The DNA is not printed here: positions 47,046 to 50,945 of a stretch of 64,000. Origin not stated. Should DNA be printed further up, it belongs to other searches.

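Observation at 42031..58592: Operon-like block: 4691-aa secreted giant protein, small membrane protein, Cys-rich HEXXH metalloprotease and lipoprotein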

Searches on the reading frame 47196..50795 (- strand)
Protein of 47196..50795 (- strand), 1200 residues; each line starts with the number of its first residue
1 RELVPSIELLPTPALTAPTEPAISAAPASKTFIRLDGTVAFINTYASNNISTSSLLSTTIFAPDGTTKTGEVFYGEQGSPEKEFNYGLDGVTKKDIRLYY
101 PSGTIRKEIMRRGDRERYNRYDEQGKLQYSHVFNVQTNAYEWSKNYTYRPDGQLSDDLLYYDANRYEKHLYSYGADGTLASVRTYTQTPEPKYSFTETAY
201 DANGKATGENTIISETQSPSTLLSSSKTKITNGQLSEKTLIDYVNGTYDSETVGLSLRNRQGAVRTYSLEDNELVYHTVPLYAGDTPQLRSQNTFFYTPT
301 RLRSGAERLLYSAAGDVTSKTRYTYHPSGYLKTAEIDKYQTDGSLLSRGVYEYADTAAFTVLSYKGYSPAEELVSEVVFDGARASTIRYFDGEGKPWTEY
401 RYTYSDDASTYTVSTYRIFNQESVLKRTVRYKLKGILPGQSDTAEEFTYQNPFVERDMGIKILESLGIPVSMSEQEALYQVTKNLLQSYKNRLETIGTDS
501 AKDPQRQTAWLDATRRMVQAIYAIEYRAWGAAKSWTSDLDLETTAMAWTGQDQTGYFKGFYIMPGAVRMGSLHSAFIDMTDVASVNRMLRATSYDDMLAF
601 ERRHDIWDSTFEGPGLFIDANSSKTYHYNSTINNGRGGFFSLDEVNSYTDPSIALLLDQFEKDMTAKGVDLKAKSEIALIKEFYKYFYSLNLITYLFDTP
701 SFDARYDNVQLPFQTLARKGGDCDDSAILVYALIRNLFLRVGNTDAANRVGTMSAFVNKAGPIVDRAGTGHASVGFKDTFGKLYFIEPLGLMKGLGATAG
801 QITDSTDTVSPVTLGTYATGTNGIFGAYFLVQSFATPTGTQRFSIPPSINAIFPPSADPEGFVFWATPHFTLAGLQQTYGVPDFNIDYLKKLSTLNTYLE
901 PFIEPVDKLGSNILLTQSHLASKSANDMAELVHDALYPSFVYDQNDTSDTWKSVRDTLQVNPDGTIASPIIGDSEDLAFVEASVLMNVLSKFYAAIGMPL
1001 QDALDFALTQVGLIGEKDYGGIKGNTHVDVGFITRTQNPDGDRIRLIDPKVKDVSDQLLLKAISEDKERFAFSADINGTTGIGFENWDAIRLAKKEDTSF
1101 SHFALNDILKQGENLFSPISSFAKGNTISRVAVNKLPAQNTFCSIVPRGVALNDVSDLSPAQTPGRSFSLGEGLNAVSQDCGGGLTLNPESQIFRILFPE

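Call 47: search_protein_representatives(protein=window:47196-50795:-)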
Query: 1200 residues. Proteins with E-value up to 0.001 (for the whole library): 14; up to 1e-10: 13; up to 1e-30: 9. The best 14 are listed.
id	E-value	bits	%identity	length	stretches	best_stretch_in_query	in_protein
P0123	0.0e+00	2721.7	100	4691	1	1-1200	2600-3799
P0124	1.1e-194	665.9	40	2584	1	10-1092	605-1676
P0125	1.7e-125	436.7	33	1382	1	21-1091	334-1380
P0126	1.6e-116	407.0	33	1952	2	52-797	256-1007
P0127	5.1e-107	375.6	32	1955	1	28-1099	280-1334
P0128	5.2e-94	332.5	33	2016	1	15-1092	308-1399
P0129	1.2e-91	324.7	30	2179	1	35-1102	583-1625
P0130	2.4e-72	260.7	32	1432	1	30-798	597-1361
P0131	2.2e-39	151.6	29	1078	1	313-1089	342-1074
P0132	8.8e-28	113.1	31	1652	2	384-795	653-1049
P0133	1.1e-26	109.5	34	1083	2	472-797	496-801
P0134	2.6e-14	68.6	30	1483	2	530-795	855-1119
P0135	2.8e-13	65.1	35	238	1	963-1095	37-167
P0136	2.9e-06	41.9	29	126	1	974-1090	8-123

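Call 51: search_protein_families(library=pfam, alignment_id=A2, max_evalue=0.01)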
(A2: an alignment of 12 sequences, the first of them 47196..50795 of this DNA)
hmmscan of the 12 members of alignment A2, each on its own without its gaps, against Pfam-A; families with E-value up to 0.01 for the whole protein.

A. member 1, window:47196-50795:- (1200 aa): 1 family
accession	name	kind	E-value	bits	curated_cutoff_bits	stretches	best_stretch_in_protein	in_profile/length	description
PF19653.4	DUF6156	-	0.00058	20.4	27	0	288-342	28-82/96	Family of unknown function (DUF6156)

B. families by the number of members that match (of 12 scanned): 5 families
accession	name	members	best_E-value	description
PF13385.13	Laminin_G_3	5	2.5e-16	Concanavalin A-like lectin/glucanases superfamily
PF04473.18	DUF553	3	0.00016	Transglutaminase-like domain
PF18998.6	Flg_new_2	1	4.7e-11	Divergent InlB B-repeat domain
PF19653.4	DUF6156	1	0.00058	Family of unknown function (DUF6156)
PF02210.31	Laminin_G_2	1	0.0053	Laminin G domain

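Call 52: search_solved_structures(query=A2, max_evalue=10, show_alignments=2)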
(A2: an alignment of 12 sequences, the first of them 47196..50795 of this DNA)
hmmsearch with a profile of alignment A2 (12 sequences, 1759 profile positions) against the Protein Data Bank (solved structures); distinct sequences matched with E-value up to 10: 6.
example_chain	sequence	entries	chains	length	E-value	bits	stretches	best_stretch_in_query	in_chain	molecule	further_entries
5hon_A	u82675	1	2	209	0.00024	22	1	102-240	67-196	Extracellular arabinanase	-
4qvs_A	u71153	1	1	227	0.011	16.6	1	92-222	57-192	S-layer domain-containing protein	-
4u65_E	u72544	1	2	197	0.13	13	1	950-986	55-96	Putative cystine protease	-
6gsh_A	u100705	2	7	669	0.3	11.8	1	794-857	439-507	VP1 | Capsid protein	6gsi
4fgo_A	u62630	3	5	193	0.68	10.6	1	962-983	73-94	Periplasmic protein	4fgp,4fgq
2oer_A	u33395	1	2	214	1.5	9.5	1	1389-1504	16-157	Probable transcriptional regulator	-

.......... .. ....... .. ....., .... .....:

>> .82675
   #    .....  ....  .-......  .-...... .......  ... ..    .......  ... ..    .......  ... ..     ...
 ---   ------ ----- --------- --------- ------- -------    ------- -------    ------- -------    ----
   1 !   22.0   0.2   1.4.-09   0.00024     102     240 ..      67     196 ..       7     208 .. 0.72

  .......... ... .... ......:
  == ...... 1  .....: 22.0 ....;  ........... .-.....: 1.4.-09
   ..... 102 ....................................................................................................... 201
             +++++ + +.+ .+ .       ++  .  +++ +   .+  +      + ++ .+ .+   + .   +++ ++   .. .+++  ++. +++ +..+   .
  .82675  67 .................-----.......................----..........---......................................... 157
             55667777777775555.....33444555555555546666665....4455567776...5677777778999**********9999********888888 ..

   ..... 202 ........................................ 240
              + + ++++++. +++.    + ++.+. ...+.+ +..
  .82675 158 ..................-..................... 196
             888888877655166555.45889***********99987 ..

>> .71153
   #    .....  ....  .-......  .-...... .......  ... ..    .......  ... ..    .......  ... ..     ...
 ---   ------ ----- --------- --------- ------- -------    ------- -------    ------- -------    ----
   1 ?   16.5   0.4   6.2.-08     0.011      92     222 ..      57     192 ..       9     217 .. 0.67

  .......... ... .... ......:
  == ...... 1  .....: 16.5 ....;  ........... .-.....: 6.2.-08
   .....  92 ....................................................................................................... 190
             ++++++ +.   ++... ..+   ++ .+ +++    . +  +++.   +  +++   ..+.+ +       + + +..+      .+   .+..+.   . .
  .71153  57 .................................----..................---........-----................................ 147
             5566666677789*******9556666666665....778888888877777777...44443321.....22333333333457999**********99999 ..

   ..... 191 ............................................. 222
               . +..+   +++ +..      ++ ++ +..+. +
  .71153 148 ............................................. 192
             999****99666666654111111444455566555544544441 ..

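Call 55: find_encoding_contigs(protein=P0124, flank=10000, max_places=3)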
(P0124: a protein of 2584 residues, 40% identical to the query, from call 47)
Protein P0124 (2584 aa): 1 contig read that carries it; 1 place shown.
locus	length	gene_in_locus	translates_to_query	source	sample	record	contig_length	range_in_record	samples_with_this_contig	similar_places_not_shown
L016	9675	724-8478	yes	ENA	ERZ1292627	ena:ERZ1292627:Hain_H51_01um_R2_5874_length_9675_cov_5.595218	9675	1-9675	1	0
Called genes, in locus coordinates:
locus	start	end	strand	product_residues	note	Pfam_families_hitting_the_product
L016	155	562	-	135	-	-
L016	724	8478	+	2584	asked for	PF18998:Flg_new_2 (weak), PF13385:Laminin_G_3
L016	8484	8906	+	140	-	-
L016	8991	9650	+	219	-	-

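Call 56: find_encoding_contigs(protein=P0127, flank=10000, max_places=3)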
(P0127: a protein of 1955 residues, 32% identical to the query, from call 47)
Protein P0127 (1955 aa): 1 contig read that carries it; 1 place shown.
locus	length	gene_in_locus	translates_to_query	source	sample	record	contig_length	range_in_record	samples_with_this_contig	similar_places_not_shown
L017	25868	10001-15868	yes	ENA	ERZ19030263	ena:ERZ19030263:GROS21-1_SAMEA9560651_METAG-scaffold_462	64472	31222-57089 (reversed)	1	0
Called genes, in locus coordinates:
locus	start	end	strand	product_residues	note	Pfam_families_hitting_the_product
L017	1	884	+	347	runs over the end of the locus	PF01565:FAD_binding_4, PF02873:MurB_C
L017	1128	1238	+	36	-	-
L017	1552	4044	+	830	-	PF07517:SecA_DEAD, PF01043:SecA_PP_bind, PF21090:P-loop_SecA, PF07516:SecA_SW, PF02810:SEC-C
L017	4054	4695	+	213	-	PF13023:HD_3, PF12917:YfbR-like, PF01966:HD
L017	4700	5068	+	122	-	-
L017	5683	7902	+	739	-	-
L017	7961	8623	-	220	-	PF00156:Pribosyltran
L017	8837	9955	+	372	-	PF11104:PilM_2, PF14450:FtsA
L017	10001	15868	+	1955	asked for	PF13385:Laminin_G_3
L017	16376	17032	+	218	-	-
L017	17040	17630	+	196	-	PF04350:PilO (weak)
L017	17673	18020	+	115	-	-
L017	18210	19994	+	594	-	PF05157:MshEN, PF00437:T2SSE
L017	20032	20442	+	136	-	-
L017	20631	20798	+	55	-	-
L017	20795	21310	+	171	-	PF13384:HTH_23 (weak), PF13518:HTH_28, PF13551:HTH_29, PF13565:HTH_32 (weak), PF13592:HTH_33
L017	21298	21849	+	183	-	PF13358:DDE_3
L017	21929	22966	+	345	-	-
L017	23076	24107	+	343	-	PF00437:T2SSE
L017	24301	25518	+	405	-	PF28597:T2SSF_N, PF00482:T2SSF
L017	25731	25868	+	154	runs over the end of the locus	PF07963:N_methyl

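Call 60: find_encoding_contigs(protein=P0128, flank=10000, max_places=2)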
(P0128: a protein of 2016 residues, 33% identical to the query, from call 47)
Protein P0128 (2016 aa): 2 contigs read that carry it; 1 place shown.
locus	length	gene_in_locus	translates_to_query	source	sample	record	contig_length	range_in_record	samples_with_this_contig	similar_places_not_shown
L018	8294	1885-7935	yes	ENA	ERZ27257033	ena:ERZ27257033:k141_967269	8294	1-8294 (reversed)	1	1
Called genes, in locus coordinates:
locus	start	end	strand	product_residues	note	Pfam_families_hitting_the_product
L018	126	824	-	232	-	PF05724:TPMT (weak), PF13489:Methyltransf_23, PF01209:Ubie_methyltran (weak), PF02353:CMAS (weak), PF13847:Methyltransf_31, PF08241:Methyltransf_11, PF08242:Methyltransf_12, PF13649:Methyltransf_25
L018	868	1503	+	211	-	PF13483:Lactamase_B_3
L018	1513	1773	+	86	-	-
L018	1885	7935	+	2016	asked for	PF13385:Laminin_G_3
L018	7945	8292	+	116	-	?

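Call 61: find_encoding_contigs(protein=P0129, flank=10000, max_places=2)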
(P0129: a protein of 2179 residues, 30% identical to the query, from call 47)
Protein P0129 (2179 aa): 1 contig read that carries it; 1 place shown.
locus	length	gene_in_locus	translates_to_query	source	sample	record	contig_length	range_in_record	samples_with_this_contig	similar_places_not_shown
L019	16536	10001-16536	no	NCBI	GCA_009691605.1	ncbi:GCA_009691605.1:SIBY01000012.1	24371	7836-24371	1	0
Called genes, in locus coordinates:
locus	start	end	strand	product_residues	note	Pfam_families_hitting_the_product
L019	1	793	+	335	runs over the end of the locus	-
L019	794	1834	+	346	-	PF17936:Big_6 (faint), PF00404:Dockerin_1 (weak)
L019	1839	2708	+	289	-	-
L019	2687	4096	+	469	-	PF00963:Cohesin, PF19077:Big_13 (faint)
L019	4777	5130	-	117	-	-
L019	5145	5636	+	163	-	PF00588:SpoU_methylase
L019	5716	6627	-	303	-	PF01149:Fapy_DNA_glyco, PF06831:H2TH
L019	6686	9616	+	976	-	-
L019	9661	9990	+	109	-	-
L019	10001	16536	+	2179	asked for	PF13385:Laminin_G_3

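Call 62: find_encoding_contigs(protein=P0126, flank=10000, max_places=2)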
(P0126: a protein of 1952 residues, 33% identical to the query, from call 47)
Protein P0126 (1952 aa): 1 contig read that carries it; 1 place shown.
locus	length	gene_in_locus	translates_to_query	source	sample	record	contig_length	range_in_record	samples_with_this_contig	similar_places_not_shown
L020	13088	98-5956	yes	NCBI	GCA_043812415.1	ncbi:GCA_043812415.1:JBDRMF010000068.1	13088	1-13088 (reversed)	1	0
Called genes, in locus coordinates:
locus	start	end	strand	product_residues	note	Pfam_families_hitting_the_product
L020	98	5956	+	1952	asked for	-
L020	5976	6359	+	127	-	-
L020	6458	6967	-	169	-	-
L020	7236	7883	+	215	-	-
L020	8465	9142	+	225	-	PF01797:Y1_Tnp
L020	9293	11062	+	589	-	PF05157:MshEN (weak), PF00437:T2SSE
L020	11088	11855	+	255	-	PF00121:TIM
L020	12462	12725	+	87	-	PF15919:HicB_lk_antitox (weak)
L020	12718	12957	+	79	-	PF07927:HicA_toxin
